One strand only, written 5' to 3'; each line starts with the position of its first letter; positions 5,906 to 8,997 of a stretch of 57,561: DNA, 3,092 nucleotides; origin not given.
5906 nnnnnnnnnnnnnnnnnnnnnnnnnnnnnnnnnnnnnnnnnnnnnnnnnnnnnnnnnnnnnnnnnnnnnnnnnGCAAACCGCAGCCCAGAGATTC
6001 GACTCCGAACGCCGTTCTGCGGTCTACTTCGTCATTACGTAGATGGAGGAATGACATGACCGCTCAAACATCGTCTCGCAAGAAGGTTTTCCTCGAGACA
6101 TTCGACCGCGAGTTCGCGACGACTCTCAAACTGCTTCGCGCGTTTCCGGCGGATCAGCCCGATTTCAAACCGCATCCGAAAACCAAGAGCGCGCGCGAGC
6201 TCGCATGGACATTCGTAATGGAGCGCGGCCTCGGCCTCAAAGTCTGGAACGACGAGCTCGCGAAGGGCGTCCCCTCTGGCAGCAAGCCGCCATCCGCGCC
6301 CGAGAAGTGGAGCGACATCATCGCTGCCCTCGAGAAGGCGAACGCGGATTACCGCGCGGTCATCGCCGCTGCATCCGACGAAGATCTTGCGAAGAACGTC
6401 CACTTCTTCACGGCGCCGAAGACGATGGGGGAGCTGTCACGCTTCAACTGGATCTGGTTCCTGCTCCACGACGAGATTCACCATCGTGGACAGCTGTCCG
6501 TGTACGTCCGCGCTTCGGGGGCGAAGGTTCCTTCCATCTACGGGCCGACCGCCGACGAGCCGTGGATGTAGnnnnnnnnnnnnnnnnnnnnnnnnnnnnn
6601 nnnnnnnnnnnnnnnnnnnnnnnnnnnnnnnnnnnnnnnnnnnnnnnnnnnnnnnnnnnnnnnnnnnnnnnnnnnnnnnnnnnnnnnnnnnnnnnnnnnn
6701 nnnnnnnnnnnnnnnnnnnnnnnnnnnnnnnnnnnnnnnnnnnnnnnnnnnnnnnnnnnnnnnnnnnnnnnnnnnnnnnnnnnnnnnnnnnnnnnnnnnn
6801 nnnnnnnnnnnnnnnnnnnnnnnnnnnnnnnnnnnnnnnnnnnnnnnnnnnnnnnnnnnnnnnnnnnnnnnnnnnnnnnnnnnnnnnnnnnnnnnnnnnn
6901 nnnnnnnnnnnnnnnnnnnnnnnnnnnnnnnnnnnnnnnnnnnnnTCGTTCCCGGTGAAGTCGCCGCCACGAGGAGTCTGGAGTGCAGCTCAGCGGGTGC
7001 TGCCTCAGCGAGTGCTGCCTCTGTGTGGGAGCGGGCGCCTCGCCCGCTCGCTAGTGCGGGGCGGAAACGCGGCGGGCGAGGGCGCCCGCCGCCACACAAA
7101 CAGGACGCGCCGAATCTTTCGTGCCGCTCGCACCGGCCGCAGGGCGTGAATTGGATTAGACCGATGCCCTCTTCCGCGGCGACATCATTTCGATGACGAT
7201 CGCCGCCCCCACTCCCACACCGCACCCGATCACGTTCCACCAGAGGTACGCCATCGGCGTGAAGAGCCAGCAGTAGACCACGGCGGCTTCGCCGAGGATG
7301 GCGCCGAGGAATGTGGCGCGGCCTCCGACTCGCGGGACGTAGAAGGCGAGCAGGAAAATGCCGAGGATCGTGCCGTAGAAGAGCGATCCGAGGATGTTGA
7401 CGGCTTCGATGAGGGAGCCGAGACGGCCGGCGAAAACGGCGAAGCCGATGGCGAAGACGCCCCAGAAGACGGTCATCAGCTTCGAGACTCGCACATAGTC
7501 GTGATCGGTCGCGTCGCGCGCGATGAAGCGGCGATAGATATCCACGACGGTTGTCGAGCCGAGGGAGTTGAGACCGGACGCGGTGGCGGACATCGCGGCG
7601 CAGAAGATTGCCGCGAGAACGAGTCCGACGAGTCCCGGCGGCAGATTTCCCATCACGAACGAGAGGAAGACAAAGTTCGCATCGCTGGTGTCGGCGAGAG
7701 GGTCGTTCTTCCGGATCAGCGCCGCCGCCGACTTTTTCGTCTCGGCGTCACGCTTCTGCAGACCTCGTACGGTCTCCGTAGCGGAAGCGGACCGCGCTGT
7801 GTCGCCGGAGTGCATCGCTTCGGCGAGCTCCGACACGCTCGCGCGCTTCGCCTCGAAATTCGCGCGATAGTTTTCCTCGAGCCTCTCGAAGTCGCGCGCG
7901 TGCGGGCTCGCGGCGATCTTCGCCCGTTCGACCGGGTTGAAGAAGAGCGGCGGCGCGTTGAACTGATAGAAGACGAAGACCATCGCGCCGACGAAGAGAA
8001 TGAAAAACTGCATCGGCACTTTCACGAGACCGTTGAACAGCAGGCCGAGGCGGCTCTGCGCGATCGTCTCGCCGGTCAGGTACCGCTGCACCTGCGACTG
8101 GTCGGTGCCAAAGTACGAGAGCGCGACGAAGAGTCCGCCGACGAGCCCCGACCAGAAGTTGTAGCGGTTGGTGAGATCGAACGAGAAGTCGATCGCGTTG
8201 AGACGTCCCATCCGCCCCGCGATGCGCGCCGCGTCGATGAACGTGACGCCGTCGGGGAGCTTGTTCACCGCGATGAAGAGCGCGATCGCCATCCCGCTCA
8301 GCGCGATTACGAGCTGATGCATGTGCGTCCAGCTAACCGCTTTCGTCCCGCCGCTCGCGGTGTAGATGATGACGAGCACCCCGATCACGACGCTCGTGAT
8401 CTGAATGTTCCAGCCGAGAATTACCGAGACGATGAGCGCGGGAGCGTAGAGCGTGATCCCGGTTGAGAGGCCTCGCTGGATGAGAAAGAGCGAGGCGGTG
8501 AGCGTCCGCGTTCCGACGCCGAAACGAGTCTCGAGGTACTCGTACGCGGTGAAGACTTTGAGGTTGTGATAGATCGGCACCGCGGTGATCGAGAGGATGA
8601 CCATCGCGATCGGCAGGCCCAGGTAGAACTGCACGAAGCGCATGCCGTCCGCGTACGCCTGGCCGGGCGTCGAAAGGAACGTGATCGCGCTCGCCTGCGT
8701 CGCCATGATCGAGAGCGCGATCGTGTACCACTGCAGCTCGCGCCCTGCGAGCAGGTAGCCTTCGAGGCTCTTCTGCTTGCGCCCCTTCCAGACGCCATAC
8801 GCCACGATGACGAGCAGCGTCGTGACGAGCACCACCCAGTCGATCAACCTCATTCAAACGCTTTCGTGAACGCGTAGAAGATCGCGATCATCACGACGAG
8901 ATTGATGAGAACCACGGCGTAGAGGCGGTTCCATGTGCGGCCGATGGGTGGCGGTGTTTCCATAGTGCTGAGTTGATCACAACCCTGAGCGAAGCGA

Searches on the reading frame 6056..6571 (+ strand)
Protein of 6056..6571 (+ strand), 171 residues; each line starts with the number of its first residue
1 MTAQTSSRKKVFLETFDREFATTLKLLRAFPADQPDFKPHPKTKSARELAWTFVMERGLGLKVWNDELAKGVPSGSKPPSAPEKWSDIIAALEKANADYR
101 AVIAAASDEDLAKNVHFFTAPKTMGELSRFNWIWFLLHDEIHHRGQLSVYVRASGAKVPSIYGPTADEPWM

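Call 64: search_protein_families(library=pfam, proteins=[window:6056-6571:+], max_evalue=0.00001)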
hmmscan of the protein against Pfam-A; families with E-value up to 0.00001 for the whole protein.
window:6056-6571:+ (171 aa): 2 families
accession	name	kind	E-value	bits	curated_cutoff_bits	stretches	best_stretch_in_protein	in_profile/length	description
PF05163.17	DinB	-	5.3e-10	39.9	23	1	11-166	7-157/165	DinB family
PF12867.12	DinB_2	-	6.1e-10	40.1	24.8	1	16-147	2-128/128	DinB superfamily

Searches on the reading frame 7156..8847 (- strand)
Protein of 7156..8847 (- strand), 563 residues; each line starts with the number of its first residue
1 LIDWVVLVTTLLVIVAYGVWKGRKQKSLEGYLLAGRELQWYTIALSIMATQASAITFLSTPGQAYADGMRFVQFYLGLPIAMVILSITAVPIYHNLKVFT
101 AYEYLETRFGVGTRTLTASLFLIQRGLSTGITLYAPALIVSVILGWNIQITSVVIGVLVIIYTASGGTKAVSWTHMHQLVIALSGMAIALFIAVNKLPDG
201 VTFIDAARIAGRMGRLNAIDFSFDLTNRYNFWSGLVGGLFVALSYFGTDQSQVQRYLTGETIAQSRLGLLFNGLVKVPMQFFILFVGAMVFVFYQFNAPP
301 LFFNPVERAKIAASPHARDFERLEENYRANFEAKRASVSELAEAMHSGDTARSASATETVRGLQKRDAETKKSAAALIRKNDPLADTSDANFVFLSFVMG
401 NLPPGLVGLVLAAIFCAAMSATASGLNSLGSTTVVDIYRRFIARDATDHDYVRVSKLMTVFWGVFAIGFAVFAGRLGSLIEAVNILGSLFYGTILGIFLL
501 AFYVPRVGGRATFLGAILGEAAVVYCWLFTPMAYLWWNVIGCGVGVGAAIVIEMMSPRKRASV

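Call 64: search_protein_families(library=pfam, proteins=[window:7156-8847:-], max_evalue=0.00001)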
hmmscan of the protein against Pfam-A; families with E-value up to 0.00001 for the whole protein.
window:7156-8847:- (563 aa): 1 family
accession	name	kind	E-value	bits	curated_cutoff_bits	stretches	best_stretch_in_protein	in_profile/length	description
PF00474.23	SSF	-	5.8e-41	141.1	22.8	2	31-295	1-259/406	Sodium:solute symporter family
